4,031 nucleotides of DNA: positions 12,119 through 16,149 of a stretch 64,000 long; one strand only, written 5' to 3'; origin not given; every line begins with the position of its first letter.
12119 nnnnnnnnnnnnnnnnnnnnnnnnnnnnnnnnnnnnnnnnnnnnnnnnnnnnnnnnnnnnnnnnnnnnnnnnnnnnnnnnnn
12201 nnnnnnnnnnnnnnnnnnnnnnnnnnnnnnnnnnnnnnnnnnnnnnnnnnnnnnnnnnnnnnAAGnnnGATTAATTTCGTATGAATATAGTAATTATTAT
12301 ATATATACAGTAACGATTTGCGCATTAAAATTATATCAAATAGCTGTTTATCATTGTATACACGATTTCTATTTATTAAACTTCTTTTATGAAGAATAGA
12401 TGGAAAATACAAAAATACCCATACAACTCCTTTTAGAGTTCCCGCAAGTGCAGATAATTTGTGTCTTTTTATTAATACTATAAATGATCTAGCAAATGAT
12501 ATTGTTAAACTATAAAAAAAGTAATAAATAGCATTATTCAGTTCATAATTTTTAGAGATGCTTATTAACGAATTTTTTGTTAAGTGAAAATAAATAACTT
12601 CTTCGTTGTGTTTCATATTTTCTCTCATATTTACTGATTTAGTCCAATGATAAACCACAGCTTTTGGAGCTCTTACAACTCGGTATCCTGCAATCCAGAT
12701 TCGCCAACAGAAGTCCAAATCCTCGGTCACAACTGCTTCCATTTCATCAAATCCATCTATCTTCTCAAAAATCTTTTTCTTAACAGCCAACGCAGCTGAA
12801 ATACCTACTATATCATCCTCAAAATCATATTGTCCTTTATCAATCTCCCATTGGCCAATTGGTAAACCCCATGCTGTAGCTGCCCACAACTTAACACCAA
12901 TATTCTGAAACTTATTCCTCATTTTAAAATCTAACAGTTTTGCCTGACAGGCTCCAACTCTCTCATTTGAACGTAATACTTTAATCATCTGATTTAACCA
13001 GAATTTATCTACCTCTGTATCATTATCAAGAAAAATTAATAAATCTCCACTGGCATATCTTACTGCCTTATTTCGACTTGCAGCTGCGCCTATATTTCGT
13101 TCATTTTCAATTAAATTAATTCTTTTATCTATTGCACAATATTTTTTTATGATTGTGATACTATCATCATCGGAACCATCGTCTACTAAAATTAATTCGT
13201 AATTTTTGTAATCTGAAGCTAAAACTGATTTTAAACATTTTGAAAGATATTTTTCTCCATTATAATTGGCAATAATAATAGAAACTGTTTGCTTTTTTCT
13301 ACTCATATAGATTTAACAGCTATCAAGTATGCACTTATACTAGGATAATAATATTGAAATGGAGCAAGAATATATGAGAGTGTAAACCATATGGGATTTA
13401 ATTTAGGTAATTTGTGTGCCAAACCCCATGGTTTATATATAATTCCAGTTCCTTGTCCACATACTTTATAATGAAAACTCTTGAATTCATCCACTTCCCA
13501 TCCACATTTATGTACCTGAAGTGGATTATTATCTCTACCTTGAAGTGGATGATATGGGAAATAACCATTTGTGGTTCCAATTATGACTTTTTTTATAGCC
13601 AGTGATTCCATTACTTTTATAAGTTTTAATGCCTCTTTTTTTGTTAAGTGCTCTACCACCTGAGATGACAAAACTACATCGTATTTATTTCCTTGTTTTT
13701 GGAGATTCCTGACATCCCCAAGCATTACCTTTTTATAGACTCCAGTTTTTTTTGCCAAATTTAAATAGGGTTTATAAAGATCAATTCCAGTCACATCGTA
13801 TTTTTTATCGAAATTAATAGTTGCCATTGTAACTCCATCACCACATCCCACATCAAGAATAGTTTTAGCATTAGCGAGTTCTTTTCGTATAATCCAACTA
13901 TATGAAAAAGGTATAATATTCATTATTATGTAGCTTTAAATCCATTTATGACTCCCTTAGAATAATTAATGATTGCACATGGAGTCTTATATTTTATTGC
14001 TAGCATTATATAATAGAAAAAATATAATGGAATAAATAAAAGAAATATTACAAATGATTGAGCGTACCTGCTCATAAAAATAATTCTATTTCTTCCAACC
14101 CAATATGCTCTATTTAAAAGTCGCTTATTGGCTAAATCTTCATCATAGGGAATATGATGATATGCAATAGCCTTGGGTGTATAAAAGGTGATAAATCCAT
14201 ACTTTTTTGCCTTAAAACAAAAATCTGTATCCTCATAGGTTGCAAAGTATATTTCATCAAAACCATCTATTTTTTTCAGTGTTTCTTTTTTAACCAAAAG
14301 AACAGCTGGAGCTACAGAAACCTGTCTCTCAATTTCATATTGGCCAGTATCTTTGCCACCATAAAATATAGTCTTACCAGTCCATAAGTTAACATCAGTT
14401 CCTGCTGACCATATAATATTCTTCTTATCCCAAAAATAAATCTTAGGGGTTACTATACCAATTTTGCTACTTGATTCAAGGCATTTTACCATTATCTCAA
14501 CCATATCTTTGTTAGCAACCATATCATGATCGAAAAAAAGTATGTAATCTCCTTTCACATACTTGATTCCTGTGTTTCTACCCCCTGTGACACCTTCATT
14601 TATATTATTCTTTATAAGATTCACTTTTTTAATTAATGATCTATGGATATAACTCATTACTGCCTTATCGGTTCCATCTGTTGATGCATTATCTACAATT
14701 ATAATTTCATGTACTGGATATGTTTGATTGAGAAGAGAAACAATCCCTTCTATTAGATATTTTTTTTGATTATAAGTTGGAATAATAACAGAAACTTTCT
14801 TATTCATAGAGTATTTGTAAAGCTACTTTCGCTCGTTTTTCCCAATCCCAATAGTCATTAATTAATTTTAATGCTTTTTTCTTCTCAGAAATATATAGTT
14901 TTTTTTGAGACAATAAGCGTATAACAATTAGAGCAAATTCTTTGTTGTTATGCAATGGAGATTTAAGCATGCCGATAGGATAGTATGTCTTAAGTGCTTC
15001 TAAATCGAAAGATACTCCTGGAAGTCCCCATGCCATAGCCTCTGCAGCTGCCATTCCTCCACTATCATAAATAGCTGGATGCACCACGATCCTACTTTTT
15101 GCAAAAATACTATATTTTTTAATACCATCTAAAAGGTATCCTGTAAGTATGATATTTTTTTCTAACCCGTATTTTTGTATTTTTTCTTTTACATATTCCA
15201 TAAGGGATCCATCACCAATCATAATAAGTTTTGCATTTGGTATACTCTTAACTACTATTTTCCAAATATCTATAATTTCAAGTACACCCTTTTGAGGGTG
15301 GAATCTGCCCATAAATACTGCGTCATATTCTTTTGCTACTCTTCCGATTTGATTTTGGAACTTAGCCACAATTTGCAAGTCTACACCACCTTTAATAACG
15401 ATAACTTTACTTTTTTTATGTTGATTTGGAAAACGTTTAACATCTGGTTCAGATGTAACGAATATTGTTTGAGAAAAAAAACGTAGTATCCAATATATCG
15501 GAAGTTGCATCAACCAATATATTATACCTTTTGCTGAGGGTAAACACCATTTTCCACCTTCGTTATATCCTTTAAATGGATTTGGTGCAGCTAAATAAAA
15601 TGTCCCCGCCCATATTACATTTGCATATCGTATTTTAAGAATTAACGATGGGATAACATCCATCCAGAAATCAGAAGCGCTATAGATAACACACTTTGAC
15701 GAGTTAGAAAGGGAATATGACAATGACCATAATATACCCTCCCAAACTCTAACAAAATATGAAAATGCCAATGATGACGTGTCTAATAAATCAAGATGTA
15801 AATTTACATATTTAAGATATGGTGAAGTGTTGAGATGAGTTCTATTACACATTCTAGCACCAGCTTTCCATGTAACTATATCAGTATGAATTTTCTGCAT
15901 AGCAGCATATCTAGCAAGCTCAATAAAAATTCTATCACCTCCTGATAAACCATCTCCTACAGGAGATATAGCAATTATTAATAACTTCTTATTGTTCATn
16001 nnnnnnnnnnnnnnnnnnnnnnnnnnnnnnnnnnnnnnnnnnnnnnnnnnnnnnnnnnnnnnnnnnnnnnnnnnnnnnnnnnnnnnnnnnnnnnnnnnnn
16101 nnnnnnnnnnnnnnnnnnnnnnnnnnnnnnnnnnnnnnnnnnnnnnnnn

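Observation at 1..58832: ~58-kb unidirectional supercluster dominated by GT-C membrane glycosyltransferases with their own polyprenyl-P-sugar donor synthases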

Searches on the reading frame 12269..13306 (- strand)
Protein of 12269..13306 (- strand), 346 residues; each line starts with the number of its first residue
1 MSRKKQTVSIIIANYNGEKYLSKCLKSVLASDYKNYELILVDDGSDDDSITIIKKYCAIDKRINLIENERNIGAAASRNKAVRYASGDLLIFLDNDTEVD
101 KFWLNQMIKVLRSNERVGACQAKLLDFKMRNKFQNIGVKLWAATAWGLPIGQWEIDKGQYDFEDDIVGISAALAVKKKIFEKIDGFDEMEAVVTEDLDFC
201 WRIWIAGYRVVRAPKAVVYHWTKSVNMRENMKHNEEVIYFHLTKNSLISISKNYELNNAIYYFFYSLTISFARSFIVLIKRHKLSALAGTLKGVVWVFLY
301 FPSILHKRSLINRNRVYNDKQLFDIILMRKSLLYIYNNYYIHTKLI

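Call 4: search_protein_families(library=pfam, proteins=[window:12269-13306:-], max_evalue=0.01)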
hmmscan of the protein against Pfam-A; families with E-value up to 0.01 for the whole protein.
window:12269-13306:- (346 aa): 6 families
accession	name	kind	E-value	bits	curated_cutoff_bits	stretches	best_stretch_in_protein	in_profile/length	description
PF00535.33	Glycos_transf_2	-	1.2e-34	120.1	23.3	1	9-134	1-126/168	Glycosyl transferase family 2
PF13641.12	Glyco_tranf_2_3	-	2e-19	71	27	1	8-223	3-214/230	Glycosyltransferase like family 2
PF10111.15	Glyco_tranf_2_2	-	8.7e-15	55.4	27.3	1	10-227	2-222/276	Glycosyltransferase like family 2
PF13632.12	Glyco_trans_2_3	-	4.8e-08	33.5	27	1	91-246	3-145/198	Glycosyl transferase family group 2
PF13506.12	Glyco_transf_21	-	2.1e-05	24.5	21.7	1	80-231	24-166/174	Glycosyl transferase family 21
PF02709.20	Glyco_transf_7C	-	0.0043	17.1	23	0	171-215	22-67/78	N-terminal domain of galactosyltransferase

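Call 51: search_solved_structures(query=A6, max_evalue=1e-8)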
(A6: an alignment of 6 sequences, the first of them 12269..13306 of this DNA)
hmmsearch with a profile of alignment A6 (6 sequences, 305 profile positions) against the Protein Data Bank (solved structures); distinct sequences matched with E-value up to 1e-8: 47.
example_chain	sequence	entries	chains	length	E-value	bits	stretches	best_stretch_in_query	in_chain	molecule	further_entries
2z87_A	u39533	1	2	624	1.4e-35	126.2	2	6-252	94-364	Chondroitin synthase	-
2z86_A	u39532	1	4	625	1.4e-35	126.2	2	6-252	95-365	Chondroitin synthase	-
6p61_A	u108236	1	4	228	1.6e-25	93.2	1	1-125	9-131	Glycosyltransferase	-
5hea_A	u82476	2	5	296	2.1e-24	89.5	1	4-121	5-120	Putative glycosyltransferase (GalT1)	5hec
5tz8_A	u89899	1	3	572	1.6e-19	73.5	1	4-114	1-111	Glycosyl transferase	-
5tze_C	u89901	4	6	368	1.8e-19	73.4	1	4-114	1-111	Glycosyl transferase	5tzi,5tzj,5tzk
8vh7_A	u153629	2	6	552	4.1e-19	72.1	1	3-118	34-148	Heparosan synthase B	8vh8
8viw_A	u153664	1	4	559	4.3e-19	72.1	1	3-118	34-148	Heparosan synthase B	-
3bcv_A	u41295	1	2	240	5.9e-19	71.6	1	4-115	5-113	Putative glycosyltransferase protein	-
6yv7_B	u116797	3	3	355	3.6e-18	69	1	4-221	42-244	Glycosyl transferase, family 2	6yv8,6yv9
6yv7_A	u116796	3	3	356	3.7e-18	69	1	4-221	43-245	Glycosyl transferase, family 2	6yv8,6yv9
5nqa_A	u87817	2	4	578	1e-17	67.6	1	5-224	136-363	Polypeptide N-acetylgalactosaminyltransferase 4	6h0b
6pxu_A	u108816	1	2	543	1.7e-16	63.6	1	6-225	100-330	Polypeptide N-acetylgalactosaminyltransferase 12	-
5mlz_A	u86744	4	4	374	3.7e-16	62.4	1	3-119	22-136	Dolichol monophosphate mannose synthase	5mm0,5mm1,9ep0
8uhv_A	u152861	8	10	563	5.1e-16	62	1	5-232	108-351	Glycosyl transferase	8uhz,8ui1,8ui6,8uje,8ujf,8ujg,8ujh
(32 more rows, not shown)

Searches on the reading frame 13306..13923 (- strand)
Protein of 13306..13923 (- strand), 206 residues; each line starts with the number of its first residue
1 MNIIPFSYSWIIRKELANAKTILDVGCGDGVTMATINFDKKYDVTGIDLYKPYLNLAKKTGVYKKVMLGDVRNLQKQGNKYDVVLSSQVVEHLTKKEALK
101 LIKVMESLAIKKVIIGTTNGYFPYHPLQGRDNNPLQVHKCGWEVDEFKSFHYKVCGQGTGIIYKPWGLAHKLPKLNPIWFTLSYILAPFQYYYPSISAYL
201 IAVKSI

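Call 5: search_protein_families(library=pfam, proteins=[window:13306-13923:-], max_evalue=0.01)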
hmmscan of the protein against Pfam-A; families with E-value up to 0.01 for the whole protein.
window:13306-13923:- (206 aa): 9 families
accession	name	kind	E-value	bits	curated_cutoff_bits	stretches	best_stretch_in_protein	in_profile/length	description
PF13649.12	Methyltransf_25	-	1.8e-12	48.2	27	1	22-105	1-89/97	Methyltransferase domain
PF08241.18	Methyltransf_11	-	2.8e-11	44.3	21.2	1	23-99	1-80/95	Methyltransferase domain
PF08242.18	Methyltransf_12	-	3.1e-08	34.7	30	1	23-98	1-84/98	Methyltransferase domain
PF13847.12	Methyltransf_31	-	1.3e-07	31.8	27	1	18-98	3-92/145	Methyltransferase domain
PF13489.12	Methyltransf_23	-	7.5e-07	29.5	27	1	16-97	20-98/164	Methyltransferase domain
PF07021.18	MetW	-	2.7e-05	24.3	21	1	12-98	7-93/193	Methionine biosynthesis protein MetW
PF02353.26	CMAS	-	0.00013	21.8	27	1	15-106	59-153/273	Mycolic acid cyclopropane synthetase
PF03848.20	TehB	-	0.0016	18.3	20.4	1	20-107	32-122/193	Tellurite resistance protein TehB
PF05175.20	MTS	-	0.0063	16.6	23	1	18-86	31-104/170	Methyltransferase small domain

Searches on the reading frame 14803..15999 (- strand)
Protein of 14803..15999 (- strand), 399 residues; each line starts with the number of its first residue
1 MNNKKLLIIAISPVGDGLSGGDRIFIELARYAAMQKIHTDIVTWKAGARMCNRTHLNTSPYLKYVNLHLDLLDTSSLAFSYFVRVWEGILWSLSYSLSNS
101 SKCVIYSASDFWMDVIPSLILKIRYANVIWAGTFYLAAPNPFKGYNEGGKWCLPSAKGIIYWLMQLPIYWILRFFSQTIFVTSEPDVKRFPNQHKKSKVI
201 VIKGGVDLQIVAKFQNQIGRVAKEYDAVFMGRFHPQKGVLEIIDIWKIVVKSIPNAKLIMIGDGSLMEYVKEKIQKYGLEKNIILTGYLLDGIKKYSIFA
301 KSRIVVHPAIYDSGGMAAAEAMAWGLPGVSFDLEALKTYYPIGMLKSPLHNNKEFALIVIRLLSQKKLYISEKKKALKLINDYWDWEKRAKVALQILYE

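Call 5: search_protein_families(library=pfam, proteins=[window:14803-15999:-], max_evalue=0.01)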
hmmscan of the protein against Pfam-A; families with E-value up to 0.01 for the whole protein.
window:14803-15999:- (399 aa): 2 families
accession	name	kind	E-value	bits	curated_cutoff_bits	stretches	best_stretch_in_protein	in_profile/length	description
PF00534.26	Glycos_transf_1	-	1.9e-22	80.1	26.4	1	214-366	5-159/172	Glycosyl transferases group 1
PF13692.12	Glyco_trans_1_4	-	2.9e-20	73.4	27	1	227-364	4-141/142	Glycosyl transferases group 1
